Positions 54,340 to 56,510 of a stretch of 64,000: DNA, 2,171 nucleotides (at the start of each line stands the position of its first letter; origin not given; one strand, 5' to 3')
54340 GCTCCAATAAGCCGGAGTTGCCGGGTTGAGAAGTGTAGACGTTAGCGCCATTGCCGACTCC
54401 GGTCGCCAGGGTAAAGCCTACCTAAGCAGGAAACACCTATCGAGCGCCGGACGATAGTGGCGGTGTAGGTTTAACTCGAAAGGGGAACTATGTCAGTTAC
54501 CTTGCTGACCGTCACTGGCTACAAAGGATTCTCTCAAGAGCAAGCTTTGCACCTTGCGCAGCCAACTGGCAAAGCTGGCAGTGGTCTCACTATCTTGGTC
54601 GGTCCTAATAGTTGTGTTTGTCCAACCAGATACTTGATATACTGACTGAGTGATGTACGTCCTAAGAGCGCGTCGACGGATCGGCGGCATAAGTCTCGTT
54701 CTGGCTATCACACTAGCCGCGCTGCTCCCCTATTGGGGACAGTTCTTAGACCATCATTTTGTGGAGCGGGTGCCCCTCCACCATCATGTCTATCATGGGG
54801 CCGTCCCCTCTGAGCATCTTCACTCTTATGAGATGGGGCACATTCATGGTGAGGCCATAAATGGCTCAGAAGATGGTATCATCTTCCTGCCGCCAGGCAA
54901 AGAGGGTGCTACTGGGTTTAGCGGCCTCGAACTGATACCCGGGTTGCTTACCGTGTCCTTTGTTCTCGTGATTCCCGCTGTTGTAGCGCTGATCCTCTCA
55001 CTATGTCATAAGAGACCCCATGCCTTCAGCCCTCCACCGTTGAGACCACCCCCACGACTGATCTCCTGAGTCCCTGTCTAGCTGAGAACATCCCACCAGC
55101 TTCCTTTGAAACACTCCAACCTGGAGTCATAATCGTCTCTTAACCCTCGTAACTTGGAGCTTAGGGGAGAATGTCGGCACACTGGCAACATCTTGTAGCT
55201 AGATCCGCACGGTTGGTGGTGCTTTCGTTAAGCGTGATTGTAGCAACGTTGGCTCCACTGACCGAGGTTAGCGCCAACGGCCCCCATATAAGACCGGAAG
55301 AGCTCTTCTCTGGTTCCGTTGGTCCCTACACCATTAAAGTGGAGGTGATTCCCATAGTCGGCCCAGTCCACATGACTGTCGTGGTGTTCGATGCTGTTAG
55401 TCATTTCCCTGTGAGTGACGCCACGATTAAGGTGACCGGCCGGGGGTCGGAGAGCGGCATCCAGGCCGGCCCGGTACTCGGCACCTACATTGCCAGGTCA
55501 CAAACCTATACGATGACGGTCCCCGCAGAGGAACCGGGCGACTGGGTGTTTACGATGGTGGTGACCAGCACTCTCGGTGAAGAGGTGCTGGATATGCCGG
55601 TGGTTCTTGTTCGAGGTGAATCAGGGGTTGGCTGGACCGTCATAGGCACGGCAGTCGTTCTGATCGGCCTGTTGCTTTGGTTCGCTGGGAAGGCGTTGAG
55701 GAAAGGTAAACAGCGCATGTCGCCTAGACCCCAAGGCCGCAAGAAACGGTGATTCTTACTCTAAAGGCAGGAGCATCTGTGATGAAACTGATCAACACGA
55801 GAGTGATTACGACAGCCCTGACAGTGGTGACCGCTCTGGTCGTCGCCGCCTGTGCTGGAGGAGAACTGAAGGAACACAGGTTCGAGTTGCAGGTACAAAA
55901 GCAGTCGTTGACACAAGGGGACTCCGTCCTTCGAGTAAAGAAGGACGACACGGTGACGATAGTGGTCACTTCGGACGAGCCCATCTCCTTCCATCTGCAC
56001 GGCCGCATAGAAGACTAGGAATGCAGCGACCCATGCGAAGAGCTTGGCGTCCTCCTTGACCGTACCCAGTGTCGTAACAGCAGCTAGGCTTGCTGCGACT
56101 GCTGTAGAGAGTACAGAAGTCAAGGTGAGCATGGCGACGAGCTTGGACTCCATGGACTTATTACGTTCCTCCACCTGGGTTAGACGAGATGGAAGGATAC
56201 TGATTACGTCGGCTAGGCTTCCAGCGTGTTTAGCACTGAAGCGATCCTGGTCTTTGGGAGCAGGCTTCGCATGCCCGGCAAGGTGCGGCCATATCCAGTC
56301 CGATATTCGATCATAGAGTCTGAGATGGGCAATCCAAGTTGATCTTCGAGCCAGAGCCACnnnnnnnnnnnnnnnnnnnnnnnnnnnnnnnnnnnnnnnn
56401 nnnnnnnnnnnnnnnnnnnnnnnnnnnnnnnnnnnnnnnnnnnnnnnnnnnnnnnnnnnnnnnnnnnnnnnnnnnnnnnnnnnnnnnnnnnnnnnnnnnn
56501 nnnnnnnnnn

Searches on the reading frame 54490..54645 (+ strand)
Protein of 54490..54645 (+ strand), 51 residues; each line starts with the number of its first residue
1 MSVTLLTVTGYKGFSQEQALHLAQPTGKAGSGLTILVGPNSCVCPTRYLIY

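Call 7: search_protein_families(library=ncbifam, proteins=[window:54490-54645:+], max_evalue=0.01)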
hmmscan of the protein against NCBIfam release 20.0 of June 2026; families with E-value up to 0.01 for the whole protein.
window:54490-54645:+ (51 aa): 0 families

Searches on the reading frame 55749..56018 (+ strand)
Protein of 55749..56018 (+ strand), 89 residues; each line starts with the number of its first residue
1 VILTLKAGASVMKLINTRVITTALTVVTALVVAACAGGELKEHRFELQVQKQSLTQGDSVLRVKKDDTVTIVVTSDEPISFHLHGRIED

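Call 3: search_protein_families(library=pfam, proteins=[window:55749-56018:+], max_evalue=0.01)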
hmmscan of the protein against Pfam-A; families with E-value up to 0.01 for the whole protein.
window:55749-56018:+ (89 aa): 1 family
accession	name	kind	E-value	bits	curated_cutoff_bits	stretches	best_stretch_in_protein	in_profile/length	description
PF07731.20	Cu-oxidase_2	-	0.00079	19.6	20.4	1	46-85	23-61/137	Multicopper oxidase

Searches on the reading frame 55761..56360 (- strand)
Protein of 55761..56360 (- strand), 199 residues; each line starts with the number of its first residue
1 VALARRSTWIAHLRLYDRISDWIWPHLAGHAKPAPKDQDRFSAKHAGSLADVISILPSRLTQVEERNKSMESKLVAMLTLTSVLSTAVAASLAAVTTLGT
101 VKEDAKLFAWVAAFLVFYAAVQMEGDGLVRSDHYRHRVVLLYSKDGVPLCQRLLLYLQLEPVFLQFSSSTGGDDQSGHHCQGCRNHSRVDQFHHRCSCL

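Call 3: search_protein_families(library=pfam, proteins=[window:55761-56360:-], max_evalue=0.01)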
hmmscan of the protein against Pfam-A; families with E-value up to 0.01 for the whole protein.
window:55761-56360:- (199 aa): 0 families

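Call 4: search_protein_families(library=padloc, proteins=[window:55761-56360:-], max_evalue=0.01)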
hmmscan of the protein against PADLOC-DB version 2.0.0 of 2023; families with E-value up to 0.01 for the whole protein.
window:55761-56360:- (199 aa): 0 families

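Call 7: search_protein_families(library=ncbifam, proteins=[window:55761-56360:-], max_evalue=0.01)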
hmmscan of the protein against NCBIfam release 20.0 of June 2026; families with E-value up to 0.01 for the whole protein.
window:55761-56360:- (199 aa): 1 family
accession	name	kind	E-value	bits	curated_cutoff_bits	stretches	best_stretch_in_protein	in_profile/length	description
NF033872.1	SidA_fam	subfamily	0.0025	16.7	60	1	47-92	61-106/379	T4SS effector SidA family protein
